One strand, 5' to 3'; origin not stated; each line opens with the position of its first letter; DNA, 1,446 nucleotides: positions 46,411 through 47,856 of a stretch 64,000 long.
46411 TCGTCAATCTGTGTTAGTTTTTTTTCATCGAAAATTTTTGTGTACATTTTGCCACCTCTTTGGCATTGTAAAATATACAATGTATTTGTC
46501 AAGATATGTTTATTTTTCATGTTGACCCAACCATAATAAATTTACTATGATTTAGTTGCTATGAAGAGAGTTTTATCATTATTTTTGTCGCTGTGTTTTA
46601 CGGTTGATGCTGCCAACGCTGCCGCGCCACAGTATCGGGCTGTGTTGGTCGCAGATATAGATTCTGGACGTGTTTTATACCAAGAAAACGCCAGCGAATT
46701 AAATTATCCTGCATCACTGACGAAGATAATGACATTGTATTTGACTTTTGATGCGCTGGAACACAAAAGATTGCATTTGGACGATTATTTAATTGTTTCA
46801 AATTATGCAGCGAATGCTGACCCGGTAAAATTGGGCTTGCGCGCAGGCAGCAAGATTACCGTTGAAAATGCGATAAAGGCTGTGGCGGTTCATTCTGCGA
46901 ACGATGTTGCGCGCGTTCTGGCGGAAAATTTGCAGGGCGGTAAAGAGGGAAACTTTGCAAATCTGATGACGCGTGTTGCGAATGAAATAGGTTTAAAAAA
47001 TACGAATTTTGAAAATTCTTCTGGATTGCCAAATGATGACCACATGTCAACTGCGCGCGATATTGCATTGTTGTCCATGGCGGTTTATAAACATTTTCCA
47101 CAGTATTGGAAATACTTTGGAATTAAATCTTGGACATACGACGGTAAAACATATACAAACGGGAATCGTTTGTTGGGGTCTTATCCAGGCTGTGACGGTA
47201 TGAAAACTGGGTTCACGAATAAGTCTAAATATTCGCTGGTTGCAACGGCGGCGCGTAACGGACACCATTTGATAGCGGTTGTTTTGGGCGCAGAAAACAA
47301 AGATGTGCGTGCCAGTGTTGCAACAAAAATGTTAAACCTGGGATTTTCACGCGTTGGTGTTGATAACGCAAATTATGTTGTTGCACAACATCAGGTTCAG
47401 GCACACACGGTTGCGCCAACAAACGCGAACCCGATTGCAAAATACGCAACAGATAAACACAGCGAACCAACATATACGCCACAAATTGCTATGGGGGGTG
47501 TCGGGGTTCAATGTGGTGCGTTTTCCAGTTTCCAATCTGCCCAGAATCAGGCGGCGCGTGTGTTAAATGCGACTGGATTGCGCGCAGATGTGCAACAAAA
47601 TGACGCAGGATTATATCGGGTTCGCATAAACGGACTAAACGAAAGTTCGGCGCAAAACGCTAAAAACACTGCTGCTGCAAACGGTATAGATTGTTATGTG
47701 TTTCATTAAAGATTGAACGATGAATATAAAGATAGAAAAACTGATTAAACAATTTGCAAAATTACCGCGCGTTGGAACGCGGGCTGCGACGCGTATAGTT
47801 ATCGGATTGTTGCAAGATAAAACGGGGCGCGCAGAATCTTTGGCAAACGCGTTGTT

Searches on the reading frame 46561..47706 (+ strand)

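Call 82: search_protein_families(library=pfam, proteins=[window:46561-47706:+], max_evalue=0.01)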
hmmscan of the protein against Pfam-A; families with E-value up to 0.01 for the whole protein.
window:46561-47706:+ (382 aa): 4 families
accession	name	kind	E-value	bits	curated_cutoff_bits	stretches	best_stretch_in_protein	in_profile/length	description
PF00768.25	Peptidase_S11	-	8.5e-59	199.3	27.6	1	25-245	12-238/239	D-alanyl-D-alanine carboxypeptidase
PF13354.11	Beta-lactamase2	-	5e-11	42.8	22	1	28-176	2-147/214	Beta-lactamase enzyme family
PF05036.18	SPOR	-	4.7e-09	36.9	21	1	312-380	3-74/76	SPOR domain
PF02113.21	Peptidase_S13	-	7.9e-05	22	22.8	0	26-66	19-59/444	D-Ala-D-Ala carboxypeptidase 3 (S13) family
